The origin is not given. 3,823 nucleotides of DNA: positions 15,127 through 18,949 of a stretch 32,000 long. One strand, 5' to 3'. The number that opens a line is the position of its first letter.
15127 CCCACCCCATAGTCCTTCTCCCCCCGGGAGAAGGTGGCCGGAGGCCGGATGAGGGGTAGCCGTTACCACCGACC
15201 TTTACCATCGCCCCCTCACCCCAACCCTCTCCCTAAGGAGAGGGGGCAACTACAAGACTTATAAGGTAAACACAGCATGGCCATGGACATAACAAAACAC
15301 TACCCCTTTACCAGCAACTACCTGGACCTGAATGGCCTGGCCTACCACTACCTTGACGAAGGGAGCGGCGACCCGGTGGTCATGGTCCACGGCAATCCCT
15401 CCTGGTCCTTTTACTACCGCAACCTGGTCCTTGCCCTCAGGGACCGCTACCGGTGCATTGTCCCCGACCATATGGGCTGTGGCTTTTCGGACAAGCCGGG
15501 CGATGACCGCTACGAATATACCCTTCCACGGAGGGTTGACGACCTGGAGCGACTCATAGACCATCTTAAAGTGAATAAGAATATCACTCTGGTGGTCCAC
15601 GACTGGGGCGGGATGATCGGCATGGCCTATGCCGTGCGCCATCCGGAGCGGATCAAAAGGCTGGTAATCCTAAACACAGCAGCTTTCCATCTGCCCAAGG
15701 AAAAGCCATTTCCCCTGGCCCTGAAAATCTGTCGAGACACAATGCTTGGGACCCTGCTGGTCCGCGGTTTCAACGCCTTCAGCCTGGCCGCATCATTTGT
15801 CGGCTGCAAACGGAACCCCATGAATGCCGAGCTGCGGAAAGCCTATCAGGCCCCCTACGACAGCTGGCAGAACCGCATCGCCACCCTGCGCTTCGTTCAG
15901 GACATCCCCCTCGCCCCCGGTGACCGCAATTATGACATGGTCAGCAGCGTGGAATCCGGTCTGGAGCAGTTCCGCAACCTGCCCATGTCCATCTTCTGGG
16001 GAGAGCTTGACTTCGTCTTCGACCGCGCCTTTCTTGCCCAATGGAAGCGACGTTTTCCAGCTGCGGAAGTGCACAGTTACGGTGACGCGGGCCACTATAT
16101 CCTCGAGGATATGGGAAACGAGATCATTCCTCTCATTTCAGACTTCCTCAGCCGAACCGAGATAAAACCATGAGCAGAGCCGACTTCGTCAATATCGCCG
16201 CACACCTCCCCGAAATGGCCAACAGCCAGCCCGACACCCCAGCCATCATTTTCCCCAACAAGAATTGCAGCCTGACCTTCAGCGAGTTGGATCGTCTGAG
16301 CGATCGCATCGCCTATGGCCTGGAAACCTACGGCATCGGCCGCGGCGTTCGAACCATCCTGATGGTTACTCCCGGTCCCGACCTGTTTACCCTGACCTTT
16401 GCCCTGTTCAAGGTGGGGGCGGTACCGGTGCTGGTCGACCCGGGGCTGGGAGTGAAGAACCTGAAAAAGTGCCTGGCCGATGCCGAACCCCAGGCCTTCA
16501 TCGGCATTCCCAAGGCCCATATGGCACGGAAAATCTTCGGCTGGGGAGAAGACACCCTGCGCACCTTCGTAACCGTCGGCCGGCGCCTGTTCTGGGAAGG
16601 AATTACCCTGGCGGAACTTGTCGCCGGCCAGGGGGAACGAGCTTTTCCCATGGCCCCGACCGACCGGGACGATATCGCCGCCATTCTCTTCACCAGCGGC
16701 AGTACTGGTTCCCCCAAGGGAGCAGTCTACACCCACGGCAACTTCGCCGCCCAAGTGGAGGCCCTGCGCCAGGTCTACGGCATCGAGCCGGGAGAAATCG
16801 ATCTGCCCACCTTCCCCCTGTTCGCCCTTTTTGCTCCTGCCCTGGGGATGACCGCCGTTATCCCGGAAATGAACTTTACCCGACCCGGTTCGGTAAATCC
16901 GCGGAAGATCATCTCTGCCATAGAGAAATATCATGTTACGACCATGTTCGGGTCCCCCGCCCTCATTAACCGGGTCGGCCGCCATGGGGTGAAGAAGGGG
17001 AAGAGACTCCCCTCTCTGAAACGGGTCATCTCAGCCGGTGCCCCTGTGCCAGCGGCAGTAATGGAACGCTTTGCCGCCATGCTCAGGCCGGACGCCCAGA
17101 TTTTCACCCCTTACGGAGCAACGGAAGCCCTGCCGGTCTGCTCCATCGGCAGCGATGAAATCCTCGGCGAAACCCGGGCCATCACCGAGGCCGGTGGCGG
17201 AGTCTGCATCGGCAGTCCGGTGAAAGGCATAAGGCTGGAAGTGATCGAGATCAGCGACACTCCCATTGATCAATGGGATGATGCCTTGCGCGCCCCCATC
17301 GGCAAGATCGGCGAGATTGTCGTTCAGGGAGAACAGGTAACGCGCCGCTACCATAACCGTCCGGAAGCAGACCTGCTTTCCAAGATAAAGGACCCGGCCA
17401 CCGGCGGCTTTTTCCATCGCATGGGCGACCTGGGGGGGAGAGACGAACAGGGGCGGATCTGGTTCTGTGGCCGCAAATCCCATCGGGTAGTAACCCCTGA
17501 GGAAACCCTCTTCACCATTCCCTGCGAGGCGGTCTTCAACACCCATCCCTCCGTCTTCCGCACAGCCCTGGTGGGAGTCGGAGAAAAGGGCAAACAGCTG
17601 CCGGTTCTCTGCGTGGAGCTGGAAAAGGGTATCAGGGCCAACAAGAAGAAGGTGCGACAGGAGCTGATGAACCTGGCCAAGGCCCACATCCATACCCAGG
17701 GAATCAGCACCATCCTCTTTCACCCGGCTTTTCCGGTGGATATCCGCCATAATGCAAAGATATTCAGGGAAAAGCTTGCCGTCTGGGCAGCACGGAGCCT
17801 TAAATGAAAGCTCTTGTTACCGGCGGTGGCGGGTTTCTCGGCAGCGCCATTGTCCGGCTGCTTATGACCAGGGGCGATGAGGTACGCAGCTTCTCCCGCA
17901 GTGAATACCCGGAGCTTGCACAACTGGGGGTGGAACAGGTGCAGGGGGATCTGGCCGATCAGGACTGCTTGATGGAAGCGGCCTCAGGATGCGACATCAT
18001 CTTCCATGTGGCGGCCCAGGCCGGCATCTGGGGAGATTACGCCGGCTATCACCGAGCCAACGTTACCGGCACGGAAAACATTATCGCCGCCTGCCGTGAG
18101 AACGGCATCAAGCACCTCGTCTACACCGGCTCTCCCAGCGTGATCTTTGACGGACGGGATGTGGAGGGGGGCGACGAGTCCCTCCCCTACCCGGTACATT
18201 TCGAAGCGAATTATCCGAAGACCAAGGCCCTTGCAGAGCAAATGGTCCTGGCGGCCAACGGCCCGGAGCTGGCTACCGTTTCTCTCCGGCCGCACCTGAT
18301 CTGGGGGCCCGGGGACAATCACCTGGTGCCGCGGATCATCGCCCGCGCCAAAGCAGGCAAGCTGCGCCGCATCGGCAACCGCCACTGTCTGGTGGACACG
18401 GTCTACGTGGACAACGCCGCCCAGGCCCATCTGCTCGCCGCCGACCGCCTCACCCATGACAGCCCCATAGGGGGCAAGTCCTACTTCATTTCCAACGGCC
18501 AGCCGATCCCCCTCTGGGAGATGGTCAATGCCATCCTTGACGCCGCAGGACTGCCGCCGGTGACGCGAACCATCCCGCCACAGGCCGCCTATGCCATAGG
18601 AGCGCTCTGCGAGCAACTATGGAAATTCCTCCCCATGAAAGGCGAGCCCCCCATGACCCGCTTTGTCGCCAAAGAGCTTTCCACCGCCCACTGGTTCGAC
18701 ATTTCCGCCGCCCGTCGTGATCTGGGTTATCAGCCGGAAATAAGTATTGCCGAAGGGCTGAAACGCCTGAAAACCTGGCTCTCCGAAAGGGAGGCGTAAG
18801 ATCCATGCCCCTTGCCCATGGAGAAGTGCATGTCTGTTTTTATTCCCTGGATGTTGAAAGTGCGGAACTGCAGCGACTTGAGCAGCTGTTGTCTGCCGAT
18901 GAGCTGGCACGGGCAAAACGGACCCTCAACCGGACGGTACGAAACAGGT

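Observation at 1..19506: PUFA-synthase-like PKS physically fused with OleABCD and a PPTase in one translationally coupled operon: predicted dedicated polyunsaturated hydrocarbon pathway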

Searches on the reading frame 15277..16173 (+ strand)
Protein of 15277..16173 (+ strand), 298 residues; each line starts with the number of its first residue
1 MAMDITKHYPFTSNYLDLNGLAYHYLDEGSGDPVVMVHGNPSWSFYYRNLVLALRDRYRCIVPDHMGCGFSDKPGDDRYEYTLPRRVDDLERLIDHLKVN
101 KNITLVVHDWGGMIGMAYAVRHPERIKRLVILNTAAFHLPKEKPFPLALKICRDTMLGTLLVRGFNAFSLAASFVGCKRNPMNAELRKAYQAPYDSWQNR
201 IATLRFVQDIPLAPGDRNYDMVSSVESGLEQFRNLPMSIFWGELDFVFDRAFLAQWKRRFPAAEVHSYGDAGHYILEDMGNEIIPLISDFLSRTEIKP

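Call 4: search_protein_families(library=pfam, proteins=[window:15277-16173:+])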
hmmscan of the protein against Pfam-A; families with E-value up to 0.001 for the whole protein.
window:15277-16173:+ (298 aa): 4 families
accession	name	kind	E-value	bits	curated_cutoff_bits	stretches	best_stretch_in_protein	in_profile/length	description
PF00561.26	Abhydrolase_1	-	1.4e-33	117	25.8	1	33-147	2-117/245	alpha/beta hydrolase fold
PF12697.13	Abhydrolase_6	-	4.8e-20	73.6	26.3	1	34-279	1-210/217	Alpha/beta hydrolase family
PF12146.15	Hydrolase_4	-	2.1e-12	47.3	27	1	34-278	7-237/239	Serine aminopeptidase, S33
PF10230.15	LIDHydrolase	-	0.00072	19.8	27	0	34-132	5-116/262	Lipid-droplet associated hydrolase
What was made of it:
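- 15277..16173 (+): oleB (298 aa), a haloalkane-dehalogenase-like alpha/beta hydrolase (beta-lactone decarboxylase); HDWGG Asp109, His273. Abhydrolase_1 matches at E 1.4e-33 (call 4).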

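Call 13: search_protein_families(library=ncbifam, proteins=[window:15277-16173:+], max_evalue=0.001)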
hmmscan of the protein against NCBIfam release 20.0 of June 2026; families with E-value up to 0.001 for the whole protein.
window:15277-16173:+ (298 aa): 27 families (the best 25 are shown)
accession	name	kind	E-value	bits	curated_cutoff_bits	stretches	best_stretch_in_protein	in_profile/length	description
NF002938.0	PRK03592.1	equivalog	1.7e-47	162.2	241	1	5-295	4-293/298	haloalkane dehalogenase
NF002043.0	PRK00870.1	subfamily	3e-42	145.1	265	1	7-293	15-300/302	haloalkane dehalogenase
NF002873.0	PRK03204.1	equivalog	7.4e-41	140.3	466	1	7-287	10-281/286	haloalkane dehalogenase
NF050089.1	i_nPHAscl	equivalog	5.3e-18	65.1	300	1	22-136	8-119/288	intracellular short-chain-length polyhydroxyalkanoate depolymerase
TIGR01250.1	pro_imino_pep_2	subfamily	2.2e-17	63.6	167.65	1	24-134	17-129/288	proline iminopeptidase-family hydrolase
NF045632.1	hydroxlase_HsaD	equivalog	6.1e-16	58.2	400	1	13-138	14-141/290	4,5:9,10-diseco-3-hydroxy-5,9,17-trioxoandrosta-1(10),2-diene-4-oate hydrolase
TIGR01249.1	pro_imino_pep_1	equivalog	1.3e-14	54.1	259.75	1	20-131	16-125/307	prolyl aminopeptidase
NF004514.1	PRK05855.1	equivalog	2.8e-14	52.6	455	1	21-128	12-117/578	SDR family oxidoreductase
NF045948.1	ProImpepThrmp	equivalog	6.3e-14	52.1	500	1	13-132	4-126/291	proline iminopeptidase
TIGR02427.1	protocat_pcaD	equivalog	4.9e-13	49.1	255.85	1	47-136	29-114/251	3-oxoadipate enol-lactonase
TIGR03611.1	RutD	equivalog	5.9e-13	48.8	238.5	1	31-134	13-113/258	pyrimidine utilization protein D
TIGR03056.1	bchO_mg_che_rel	equivalog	6.3e-13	48.4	172.55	1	14-139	9-133/278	alpha/beta fold hydrolase BchO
TIGR03343.1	biphenyl_bphD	equivalog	2.7e-12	46.5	462.15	1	18-137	17-137/282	2-hydroxy-6-oxo-6-phenylhexa-2,4-dienoate hydrolase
NF045945.1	ProImpepLactob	equivalog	3.9e-12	46.2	400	1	31-135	27-132/293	proline iminopeptidase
NF051487.1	bifunc_PcaCD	exception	4.3e-11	42.5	430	1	31-137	172-274/413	bifunctional 4-carboxymuconolactone decarboxylase/3-oxoadipate enol-lactonase PcaCD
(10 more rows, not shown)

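Call 55: search_solved_structures(query=window:15277-16173:+, max_evalue=1e-10)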
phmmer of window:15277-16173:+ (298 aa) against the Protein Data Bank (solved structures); distinct sequences matched with E-value up to 1e-10: 177 (the best 60 are shown).
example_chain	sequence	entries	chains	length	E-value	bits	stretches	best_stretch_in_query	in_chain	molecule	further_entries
8ooh_A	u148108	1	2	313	2.5e-44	155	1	8-293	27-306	Alpha/beta fold hydrolase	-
8ckp_D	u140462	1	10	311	2.8e-44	154.8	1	8-293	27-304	Alpha/beta fold hydrolase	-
6y9g_A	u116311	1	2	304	8.6e-38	133.5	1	2-294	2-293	Ancestral haloalkane dehalogenase AncHLD5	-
5mxp_A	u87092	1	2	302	3.4e-32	115.1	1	8-293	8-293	Alpha/beta hydrolase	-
3u1t_A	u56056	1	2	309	5.9e-31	111.1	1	6-294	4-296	DmmA Haloalkane Dehalogenase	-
5flk_A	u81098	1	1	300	1e-30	110.3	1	5-282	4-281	DHAA101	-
3g9x_A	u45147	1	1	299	1e-30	110.2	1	5-281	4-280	Haloalkane dehalogenase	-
4e46_A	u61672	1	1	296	1.5e-30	109.7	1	5-281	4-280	Haloalkane dehalogenase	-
4hzg_A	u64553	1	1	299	1.5e-30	109.7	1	5-281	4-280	Haloalkane dehalogenase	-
1bn6_A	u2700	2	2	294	2.3e-30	109.1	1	5-281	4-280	HALOALKANE DEHALOGENASE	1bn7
3rk4_A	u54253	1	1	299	3.4e-30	108.6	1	5-281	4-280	Haloalkane dehalogenase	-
1cqw_A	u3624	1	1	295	4.3e-30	108.2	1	8-281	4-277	HALOALKANE DEHALOGENASE; 1-CHLOROHEXANE HALIDOHYDROLASE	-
4fwb_A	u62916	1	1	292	6.5e-30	107.6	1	8-281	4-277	Haloalkane dehalogenase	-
4f5z_A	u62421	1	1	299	1e-29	107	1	5-281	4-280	Haloalkane dehalogenase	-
4wcv_A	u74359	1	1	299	1.1e-29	106.9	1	5-281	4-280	Haloalkane dehalogenase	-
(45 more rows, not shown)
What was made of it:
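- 15277..16173 (+): The best NCBIfam and PDB matches are haloalkane dehalogenases (calls 13, 55).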

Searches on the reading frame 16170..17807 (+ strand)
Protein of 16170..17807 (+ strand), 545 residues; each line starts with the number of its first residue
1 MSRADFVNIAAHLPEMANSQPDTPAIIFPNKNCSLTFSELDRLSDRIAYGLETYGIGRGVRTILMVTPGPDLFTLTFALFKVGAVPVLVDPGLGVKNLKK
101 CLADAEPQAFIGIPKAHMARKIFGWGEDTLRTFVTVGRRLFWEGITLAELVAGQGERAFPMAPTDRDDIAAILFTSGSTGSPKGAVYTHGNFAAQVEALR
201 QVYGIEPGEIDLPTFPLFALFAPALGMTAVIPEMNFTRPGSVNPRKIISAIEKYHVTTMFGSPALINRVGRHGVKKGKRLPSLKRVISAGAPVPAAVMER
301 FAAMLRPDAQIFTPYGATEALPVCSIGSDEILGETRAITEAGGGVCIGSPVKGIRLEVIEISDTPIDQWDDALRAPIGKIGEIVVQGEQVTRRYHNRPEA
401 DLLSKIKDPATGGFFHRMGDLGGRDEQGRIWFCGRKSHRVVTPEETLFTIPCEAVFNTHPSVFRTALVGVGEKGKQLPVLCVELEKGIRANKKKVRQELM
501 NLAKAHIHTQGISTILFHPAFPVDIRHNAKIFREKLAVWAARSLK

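Call 4: search_protein_families(library=pfam, proteins=[window:16170-17807:+])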
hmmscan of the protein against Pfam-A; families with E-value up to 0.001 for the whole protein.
window:16170-17807:+ (545 aa): 1 family
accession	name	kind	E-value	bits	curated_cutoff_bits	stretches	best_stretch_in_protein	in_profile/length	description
PF00501.34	AMP-binding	-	1.1e-59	202.7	29.9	1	16-395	4-384/384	AMP-binding enzyme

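Call 13: search_protein_families(library=ncbifam, proteins=[window:16170-17807:+], max_evalue=0.001)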
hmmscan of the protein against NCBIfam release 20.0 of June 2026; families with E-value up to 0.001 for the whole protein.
window:16170-17807:+ (545 aa): 99 families (the best 25 are shown)
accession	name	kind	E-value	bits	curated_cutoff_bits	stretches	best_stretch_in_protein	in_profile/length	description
NF006754.0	PRK09274.1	equivalog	2.1e-237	788.8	478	1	5-545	3-552/555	fatty acid CoA ligase family protein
NF045786.1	OlefBLtnSynXan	equivalog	5.3e-207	688.6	900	1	7-542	1-543/544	olefin beta-lactone synthetase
NF045785.1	OlefBLtnSynShew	equivalog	6.2e-204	678.4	850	1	8-540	2-551/552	olefin beta-lactone synthetase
NF004837.0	PRK06187.1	subfamily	1.4e-55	188.5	476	1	7-499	8-486/531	long-chain-fatty-acid--CoA ligase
TIGR01733.1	AA-adenyl-dom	subfamily_domain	1.1e-41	143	317.4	1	36-440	1-382/409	amino acid adenylation domain-containing protein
NF005857.1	PRK07786.1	exception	3.1e-39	134.8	733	1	8-486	10-464/513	fatty-acid--CoA ligase FadD5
NF005702.0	PRK07514.1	subfamily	7.6e-36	123.5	558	1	16-499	12-464/506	malonyl-CoA synthase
NF052269.1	Staph_lig_FadD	equivalog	8.9e-36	123.3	650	1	16-472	9-429/499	long-chain-fatty-acid--CoA ligase FadD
NF005676.0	PRK07470.1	equivalog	1.2e-35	123.1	774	1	3-473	16-466/544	acyl-CoA synthetase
NF009233.0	PRK12583.1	subfamily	4.5e-35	121.1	832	2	162-507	196-518/558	fatty acid CoA ligase family protein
NF006182.0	PRK08316.1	subfamily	4.6e-35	121.1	663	1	9-473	13-454/523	fatty acyl-CoA synthetase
NF004822.0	PRK06178.1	equivalog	1e-34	120.1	782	2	159-523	205-552/571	acyl-CoA synthetase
NF004114.0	PRK05605.1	equivalog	6.4e-34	117.2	766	2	152-499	207-533/575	long-chain-fatty-acid--CoA ligase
NF006181.0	PRK08314.1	subfamily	6.7e-31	107.1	705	2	160-507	197-522/563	long-chain-fatty-acid--CoA ligase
TIGR02262.1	benz_CoA_lig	subfamily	8.3e-31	107.3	375.25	1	8-505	4-475/508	benzoate-CoA ligase family protein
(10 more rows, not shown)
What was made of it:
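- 16170..17807 (+): oleC (545 aa), an AMP-dependent beta-lactone synthetase. PRK09274 scores 789 bits against a cut-off of 478 (call 13).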

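Call 20: find_encoding_contigs(protein=window:16170-17807:+, flank=10000, max_places=6)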
Protein window:16170-17807:+ (545 aa): 1 contig read that carries it; 1 place shown.
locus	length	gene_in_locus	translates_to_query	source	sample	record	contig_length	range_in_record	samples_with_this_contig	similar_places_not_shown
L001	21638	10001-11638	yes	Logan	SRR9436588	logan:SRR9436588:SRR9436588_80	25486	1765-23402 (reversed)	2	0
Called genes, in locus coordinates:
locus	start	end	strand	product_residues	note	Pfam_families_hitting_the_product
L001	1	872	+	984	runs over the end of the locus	?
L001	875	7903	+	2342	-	PF00109:ketoacyl-synt, PF02801:Ketoacyl-synt_C, PF16197:KAsynt_C_assoc (faint), PF00109:ketoacyl-synt, PF02801:Ketoacyl-synt_C, PF00698:Acyl_transf_1, PF07977:FabA, PF07977:FabA, +1 more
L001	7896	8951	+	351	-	PF00108:Thiolase_N (faint), PF08541:ACP_syn_III_C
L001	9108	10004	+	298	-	PF00561:Abhydrolase_1, PF12146:Hydrolase_4, PF12697:Abhydrolase_6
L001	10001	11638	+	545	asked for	PF00501:AMP-binding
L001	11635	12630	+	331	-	PF01073:3Beta_HSD, PF01370:Epimerase, PF02719:Polysacc_synt_2, PF04321:RmlD_sub_bind, PF05368:NmrA, PF13460:NAD_binding_10, PF16363:GDP_Man_Dehyd, PF07993:NAD_binding_4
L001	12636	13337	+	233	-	PF22624:AASDHPPT_N (weak), PF01648:ACPS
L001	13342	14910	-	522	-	PF08378:NERD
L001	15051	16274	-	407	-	PF09699:Paired_CXXCH_1 (faint), PF14522:Cytochrome_C7 (faint), PF14537:Cytochrom_c3_2 (faint)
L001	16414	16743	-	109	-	-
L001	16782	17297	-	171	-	PF23310:TPR_27 (faint), PF08238:Sel1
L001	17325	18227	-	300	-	PF01436:NHL (faint)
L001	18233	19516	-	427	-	PF14522:Cytochrome_C7 (faint), PF14537:Cytochrom_c3_2 (faint), PF02085:Cytochrom_CIII (faint), PF09699:Paired_CXXCH_1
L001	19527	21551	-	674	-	-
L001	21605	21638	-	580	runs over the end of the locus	PF13624:SurA_N_3 (weak), PF00639:Rotamase (weak), PF13145:Rotamase_2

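Call 56: search_solved_structures(query=window:16170-17807:+, max_evalue=1e-20)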
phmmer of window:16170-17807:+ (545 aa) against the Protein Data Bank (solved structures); distinct sequences matched with E-value up to 1e-20: 16.
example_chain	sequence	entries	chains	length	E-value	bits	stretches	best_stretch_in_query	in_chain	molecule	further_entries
8r2q_A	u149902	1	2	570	1.1e-31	112.9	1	12-481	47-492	Probable fatty-acid-CoA ligase FadD5 (Fatty-acid-CoA synthetase) (Fatty-acid-CoA synthase)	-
8wev_A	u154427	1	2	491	1e-29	106.4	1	30-472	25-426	Feruloyl-CoA Synthetase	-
8weu_A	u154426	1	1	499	1.1e-29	106.3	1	30-472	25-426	Fatty-acyl-CoA synthase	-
6mfy_A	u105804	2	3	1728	2.1e-29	105.4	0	11-440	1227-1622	Linear gramicidin synthase subunit A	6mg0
6mfz_A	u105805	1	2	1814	2.9e-29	105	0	11-440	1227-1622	Linear gramicidin synthase subunit A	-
9be3_A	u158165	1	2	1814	2.9e-29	105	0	11-440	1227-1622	Linear gramicidin synthase subunit A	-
9be4_A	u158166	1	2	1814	2.9e-29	105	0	11-440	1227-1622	Linear gramicidin synthase subunit A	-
9meh_A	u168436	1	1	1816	2.9e-29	105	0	11-440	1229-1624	Linear gramicidin synthase subunit A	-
8r2r_A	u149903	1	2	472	6e-29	103.9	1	12-462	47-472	Probable fatty-acid-CoA ligase FadD5 (Fatty-acid-CoA synthetase) (Fatty-acid-CoA synthase)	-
6p1j_A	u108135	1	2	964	2e-24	89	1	17-443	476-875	Txo2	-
6oyf_A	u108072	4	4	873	2.2e-24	88.9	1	16-440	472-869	Txo1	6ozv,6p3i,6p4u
3r44_A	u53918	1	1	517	5.4e-24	87.6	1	8-474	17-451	fatty acyl CoA synthetase FADD13 (FATTY-ACYL-CoA SYNTHETASE)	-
1ult_A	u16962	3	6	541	6.9e-24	87.2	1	35-501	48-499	long chain fatty acid-CoA ligase | long-chain-fatty-acid-CoA synthetase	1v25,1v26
3g7s_A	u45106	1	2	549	3.2e-22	81.7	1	23-486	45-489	Long-chain-fatty-acid--CoA ligase (FadD-1)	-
3a9u_A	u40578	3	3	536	1.6e-21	79.4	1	17-535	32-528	4-coumarate--CoA ligase | 4-coumarate:CoA ligase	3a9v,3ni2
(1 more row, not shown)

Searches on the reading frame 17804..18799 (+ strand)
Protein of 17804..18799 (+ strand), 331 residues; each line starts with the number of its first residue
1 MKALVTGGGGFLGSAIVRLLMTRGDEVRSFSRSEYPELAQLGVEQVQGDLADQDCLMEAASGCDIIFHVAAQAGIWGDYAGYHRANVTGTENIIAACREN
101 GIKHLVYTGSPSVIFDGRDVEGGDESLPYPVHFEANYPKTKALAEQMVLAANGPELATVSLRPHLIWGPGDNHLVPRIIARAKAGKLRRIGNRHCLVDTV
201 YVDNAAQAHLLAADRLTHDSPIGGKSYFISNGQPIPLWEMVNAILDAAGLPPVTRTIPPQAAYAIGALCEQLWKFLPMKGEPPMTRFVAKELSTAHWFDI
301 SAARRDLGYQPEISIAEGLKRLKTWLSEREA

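Call 4: search_protein_families(library=pfam, proteins=[window:17804-18799:+])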
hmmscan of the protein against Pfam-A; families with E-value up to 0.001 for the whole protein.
window:17804-18799:+ (331 aa): 8 families
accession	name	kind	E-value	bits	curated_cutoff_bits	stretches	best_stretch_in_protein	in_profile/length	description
PF01073.25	3Beta_HSD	-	3.5e-63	213.7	22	1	4-252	1-272/280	3-beta hydroxysteroid dehydrogenase/isomerase family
PF01370.27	Epimerase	-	1.1e-35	123.7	20.9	1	3-215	1-227/240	NAD dependent epimerase/dehydratase family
PF07993.18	NAD_binding_4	-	4.6e-15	55.9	20.1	1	56-207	82-256/258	Male sterility protein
PF16363.11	GDP_Man_Dehyd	-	6.7e-15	55.8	27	1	4-321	1-331/332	GDP-mannose 4,6 dehydratase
PF13460.12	NAD_binding_10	-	2e-14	54.3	27.2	1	7-148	1-131/184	NAD(P)H-binding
PF04321.23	RmlD_sub_bind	-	2.2e-14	53.7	27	1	1-252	1-235/287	RmlD substrate binding domain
PF05368.20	NmrA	-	5.7e-12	46.3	27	1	4-109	6-106/298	NmrA-like family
PF02719.21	Polysacc_synt_2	-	4e-08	33.2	20.2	1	4-107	2-125/293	Polysaccharide biosynthesis protein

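Call 13: search_protein_families(library=ncbifam, proteins=[window:17804-18799:+], max_evalue=0.001)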
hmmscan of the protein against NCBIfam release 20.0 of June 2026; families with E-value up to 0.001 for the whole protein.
window:17804-18799:+ (331 aa): 27 families (the best 25 are shown)
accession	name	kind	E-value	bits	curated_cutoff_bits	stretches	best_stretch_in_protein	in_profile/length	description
NF042422.1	oxyalk_red_OleD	equivalog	1.3e-143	478.3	580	1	1-325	1-327/329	2-alkyl-3-oxoalkanoate reductase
NF042423.1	oxyalk_red_Shew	equivalog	1.1e-132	442.2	580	1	2-322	10-331/331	2-alkyl-3-oxoalkanoate reductase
TIGR03466.1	HpnA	hypoth_equivalog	8.2e-50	169.5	367.65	1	1-329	1-324/327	hopanoid-associated sugar epimerase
NF052578.1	StrlDmthSdmBMthl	equivalog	4.4e-30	105.5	600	1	1-329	1-325/328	sterol demethylase protein SdmB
TIGR04180.1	EDH_00030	hypoth_equivalog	1.3e-21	77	475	1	4-245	2-253/297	NAD-dependent 4,6-dehydratase LegB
TIGR01179.1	galE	equivalog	6.2e-15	54.9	262.3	1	3-249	2-276/332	UDP-glucose 4-epimerase GalE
TIGR01746.1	Thioester-redct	subfamily_domain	1.4e-13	50.9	213.35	1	60-244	86-277/371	thioester reductase domain-containing protein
TIGR01181.1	dTDP_gluc_dehyt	equivalog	2.9e-12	46.3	365.1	1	3-329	2-314/321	dTDP-glucose 4,6-dehydratase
NF004520.0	PRK05865.1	equivalog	3.1e-11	41.9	1509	1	1-182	1-144/854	sugar epimerase family protein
NF005539.0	PRK07201.1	equivalog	4.4e-11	42.2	549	1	1-152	1-165/657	SDR family oxidoreductase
NF058621.1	DiazavRedAvaA7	equivalog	7.3e-11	42.2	400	1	1-215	1-221/304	3-diazoavenalumate denitrifying reductase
NF043036.1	ErythonDh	equivalog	8.4e-09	35.1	325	1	1-148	1-160/321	D-erythronate dehydrogenase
TIGR03589.1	PseB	equivalog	3.1e-08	32.9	407.75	1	3-106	7-121/324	UDP-N-acetylglucosamine 4,6-dehydratase (inverting)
NF041293.1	G6PDh_Azf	equivalog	3.6e-08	33.1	400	1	3-111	5-116/252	NAD-dependent glucose-6-phosphate dehydrogenase Azf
TIGR02622.1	CDP_4_6_dhtase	equivalog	4e-08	32.8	278.45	1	2-102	6-120/352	CDP-glucose 4,6-dehydratase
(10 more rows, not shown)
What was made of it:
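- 17804..18799 (+): oleD (331 aa), an NAD(P)H-dependent 2-alkyl-3-oxoalkanoate reductase; GGGGFLG at aa 7-13, and Tyr137/Lys141. 3Beta_HSD matches at E 3.5e-63 (calls 4, 13).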

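Call 57: search_solved_structures(query=window:17804-18799:+, max_evalue=1e-15)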
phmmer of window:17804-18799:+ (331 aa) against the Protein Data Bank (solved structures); distinct sequences matched with E-value up to 1e-15: 3.
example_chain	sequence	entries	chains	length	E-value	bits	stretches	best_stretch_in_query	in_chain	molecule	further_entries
6jkg_A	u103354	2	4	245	1.1e-44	156.2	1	3-229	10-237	Sterol-4-alpha-carboxylate 3-dehydrogenase, decarboxylating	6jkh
3wj7_A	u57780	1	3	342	4.3e-28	101.6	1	3-312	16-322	Putative oxidoreductase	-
6kv9_A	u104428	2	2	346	7e-18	68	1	3-254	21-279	MoeE5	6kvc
